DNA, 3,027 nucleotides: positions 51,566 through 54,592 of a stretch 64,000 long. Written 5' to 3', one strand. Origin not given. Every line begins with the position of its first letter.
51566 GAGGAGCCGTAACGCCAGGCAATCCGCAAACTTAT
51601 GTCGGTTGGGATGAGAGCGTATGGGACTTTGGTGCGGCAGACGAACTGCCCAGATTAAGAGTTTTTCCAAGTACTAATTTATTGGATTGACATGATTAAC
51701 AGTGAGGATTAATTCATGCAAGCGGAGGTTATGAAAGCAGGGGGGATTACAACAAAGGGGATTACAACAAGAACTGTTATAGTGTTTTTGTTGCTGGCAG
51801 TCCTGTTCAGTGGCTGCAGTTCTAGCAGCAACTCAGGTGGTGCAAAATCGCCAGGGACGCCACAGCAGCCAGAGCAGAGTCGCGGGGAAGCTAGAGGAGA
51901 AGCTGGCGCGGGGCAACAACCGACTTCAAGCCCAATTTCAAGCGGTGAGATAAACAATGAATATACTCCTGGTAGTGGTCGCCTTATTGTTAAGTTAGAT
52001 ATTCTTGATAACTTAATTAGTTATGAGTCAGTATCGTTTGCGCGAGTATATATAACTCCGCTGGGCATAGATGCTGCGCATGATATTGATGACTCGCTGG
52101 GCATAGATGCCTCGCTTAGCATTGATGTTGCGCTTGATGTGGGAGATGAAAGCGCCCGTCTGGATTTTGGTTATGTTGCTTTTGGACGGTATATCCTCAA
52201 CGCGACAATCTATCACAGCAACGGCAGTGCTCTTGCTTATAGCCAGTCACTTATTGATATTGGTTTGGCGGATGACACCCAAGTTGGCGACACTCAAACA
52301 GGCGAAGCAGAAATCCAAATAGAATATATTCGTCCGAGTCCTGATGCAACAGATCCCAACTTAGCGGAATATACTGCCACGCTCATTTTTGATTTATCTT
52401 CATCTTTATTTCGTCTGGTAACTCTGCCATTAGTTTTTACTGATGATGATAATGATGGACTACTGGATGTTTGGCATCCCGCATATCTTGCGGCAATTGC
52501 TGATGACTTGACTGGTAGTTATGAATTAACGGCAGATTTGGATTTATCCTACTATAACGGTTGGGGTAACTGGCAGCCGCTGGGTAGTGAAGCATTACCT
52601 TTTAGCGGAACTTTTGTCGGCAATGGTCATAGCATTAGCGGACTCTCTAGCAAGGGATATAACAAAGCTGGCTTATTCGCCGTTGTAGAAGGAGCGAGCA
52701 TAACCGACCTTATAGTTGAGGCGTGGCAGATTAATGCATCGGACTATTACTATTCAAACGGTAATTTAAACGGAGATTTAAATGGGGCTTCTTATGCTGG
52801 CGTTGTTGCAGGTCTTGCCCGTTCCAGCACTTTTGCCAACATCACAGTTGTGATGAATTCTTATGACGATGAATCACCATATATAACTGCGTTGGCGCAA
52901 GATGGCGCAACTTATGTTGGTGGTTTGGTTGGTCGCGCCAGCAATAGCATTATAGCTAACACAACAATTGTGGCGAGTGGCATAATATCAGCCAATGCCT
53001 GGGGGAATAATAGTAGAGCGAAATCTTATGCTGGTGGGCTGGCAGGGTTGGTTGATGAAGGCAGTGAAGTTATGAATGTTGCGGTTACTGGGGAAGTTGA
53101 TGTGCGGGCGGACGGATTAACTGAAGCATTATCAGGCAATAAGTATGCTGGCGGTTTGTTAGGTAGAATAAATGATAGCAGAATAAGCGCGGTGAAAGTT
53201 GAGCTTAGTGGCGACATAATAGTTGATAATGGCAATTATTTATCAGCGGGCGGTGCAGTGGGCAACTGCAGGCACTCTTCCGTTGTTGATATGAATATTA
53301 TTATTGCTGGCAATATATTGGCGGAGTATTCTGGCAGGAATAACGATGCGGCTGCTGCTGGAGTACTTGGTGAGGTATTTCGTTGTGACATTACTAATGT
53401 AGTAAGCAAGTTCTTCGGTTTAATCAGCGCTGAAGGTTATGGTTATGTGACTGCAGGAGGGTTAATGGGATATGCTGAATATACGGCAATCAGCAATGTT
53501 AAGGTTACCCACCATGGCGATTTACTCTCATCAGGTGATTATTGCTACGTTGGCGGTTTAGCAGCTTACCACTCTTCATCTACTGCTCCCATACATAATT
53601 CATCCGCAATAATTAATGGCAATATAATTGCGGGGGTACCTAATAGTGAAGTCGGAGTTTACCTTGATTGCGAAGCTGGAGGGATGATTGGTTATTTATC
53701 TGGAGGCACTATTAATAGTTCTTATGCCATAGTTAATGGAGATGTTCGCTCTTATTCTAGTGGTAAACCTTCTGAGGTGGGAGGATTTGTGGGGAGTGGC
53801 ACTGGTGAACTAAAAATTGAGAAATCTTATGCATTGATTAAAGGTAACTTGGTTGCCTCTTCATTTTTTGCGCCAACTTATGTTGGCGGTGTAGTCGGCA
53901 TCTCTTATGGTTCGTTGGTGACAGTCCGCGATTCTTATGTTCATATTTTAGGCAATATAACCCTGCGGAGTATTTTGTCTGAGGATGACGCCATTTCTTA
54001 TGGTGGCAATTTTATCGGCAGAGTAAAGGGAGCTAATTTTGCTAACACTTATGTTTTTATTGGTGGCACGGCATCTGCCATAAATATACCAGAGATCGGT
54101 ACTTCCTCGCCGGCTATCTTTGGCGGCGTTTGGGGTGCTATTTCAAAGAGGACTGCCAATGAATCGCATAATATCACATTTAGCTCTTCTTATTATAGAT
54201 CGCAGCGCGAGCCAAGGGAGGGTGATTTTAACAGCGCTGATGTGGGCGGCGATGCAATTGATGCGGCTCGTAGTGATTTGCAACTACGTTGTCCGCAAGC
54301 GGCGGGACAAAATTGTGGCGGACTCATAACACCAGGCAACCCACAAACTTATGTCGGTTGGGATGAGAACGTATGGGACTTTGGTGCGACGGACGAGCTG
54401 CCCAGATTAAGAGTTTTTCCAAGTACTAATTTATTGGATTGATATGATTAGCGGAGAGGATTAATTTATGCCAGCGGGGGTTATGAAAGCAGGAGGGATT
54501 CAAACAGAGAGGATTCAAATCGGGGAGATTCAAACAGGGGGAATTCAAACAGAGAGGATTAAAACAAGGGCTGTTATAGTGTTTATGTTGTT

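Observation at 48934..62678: P4-P8: near-identical 5' and 3' gene ends with divergent cores, a substrate for gene conversion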

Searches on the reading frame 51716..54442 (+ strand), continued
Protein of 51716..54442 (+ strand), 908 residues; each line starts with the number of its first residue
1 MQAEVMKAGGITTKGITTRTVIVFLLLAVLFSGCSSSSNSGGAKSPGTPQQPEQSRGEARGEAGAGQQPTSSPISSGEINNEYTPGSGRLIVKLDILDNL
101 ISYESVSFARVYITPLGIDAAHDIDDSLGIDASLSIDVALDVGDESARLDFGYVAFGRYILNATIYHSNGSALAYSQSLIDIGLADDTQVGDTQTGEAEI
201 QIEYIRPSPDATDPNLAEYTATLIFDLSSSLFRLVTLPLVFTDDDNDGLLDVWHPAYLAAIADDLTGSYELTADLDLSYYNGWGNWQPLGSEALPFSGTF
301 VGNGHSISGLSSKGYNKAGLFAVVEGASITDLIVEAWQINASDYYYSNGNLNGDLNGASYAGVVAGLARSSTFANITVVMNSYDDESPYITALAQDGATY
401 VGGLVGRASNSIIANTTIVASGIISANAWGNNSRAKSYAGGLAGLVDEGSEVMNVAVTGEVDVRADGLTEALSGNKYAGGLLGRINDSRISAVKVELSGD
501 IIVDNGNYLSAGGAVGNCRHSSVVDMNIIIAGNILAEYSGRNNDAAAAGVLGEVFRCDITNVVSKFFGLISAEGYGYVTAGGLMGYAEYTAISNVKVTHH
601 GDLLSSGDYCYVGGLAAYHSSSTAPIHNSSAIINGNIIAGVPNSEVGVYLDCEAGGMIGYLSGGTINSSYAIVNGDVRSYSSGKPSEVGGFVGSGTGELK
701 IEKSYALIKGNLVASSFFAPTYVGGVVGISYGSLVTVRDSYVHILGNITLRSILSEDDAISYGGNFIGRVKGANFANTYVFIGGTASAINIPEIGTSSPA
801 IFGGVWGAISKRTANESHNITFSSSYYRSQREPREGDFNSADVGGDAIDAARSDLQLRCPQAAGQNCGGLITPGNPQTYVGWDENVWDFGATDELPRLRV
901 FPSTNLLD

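Call 51: fold_search(model_id=the predicted structure, library=pdb)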
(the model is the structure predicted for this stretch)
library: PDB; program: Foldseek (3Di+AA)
matches with E <= 10: 1074; with E <= 0.001: 2
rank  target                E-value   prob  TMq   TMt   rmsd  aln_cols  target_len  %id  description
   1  7uvk                  3.2e-04  1.00  0.17  0.13  16.8       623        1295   12  G. haemolysans IgA1 protease (released 2022-11-23)
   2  7uvl_P                5.3e-04  1.00  0.21  0.15  16.3       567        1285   12  IgA1 Protease with IgA1 substrate (released 2022-11-23)
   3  6xjb                  1.3e-03  0.99  0.18  0.14  14.1       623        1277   11  IgA1 Protease (released 2020-12-09)
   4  7jgj_A                3.0e-03  0.95  0.17  0.13  15.6       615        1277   12  IgA1 Protease in complex with neutralizing mAb (released 2020-12-09)
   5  3n6z                  3.1e-03  1.00  0.21  0.52   6.1       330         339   17  Crystal structure of a putative immunoglobulin A1 protease (BACOVA_03286) from Bacteroides ovatus at 1.30 A resolution (released 2010-07-21)
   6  6xja_P                8.2e-03  0.94  0.18  0.13  15.4       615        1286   13  Streptococcus Pneumoniae IgA1 Protease with IgA1 substrate (released 2021-01-20)
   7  4kh3                  2.6e-02  0.08  0.08  0.11  21.6       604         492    9  Structure of a bacterial self-associating protein (released 2014-01-15)
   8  1tmx_B                2.8e-02  0.99  0.11  0.27   6.6       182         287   10  Crystal structure of hydroxyquinol 1,2-dioxygenase from Nocardioides Simplex 3E (released 2005-03-22)
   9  3t67_M                3.4e-02  0.99  0.11  0.32   7.5       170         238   14  Axial Ligand Swapping In Double Mutant Maintains Intradiol-cleavage Chemistry in Protocatechuate 3,4-Dioxygenase (released 2012-08-01)
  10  1dlm_A                3.5e-02  0.99  0.12  0.28   6.0       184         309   13  STRUCTURE OF CATECHOL 1,2-DIOXYGENASE FROM ACINETOBACTER CALCOACETICUS NATIVE DATA (released 2000-05-23)
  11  8bwk_C                3.5e-02  0.11  0.11  0.13  22.3       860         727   10  Metagenomic derived PL6 alginate lyase (released 2023-12-20)
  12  3th1_A                3.7e-02  0.97  0.11  0.30   8.1       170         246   12  Crystal structure of chlorocatechol 1,2-dioxygenase from Pseudomonas putida (released 2012-08-22)
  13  4who_D                4.0e-02  0.99  0.11  0.32   7.5       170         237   14  Resting Protocatechuate 3,4-dioxygenase (pseudomonas putida) at pH 8.5 (released 2014-12-31)
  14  3mfl_M                4.4e-02  0.99  0.11  0.32   7.6       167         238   13  Axial Ligand Swapping In Double Mutant Maintains Intradiol-cleavage Chemistry in Protocatechuate 3,4-Dioxygenase (released 2011-04-13)
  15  3pcd_M                4.4e-02  0.99  0.10  0.31   7.1       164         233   12  PROTOCATECHUATE 3,4-DIOXYGENASE Y447H MUTANT (released 1998-05-27)
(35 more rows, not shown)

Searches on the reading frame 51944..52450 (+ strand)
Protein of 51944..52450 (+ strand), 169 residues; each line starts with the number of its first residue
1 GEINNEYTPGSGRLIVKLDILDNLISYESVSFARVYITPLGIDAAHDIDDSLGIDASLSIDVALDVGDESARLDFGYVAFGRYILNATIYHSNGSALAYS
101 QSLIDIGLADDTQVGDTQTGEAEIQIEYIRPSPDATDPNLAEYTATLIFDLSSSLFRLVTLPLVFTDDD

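Call 65: search_protein_representatives(protein=window:51944-52450:+)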
Query: 169 residues. Proteins with E-value up to 0.001 (for the whole library): 3; up to 1e-10: 2; up to 1e-30: 1. The best 3 are listed.
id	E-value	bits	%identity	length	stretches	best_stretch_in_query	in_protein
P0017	2.4e-69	248.8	80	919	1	1-169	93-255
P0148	7.8e-11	58.6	34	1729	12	87-143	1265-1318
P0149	9.1e-04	35.7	31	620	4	88-139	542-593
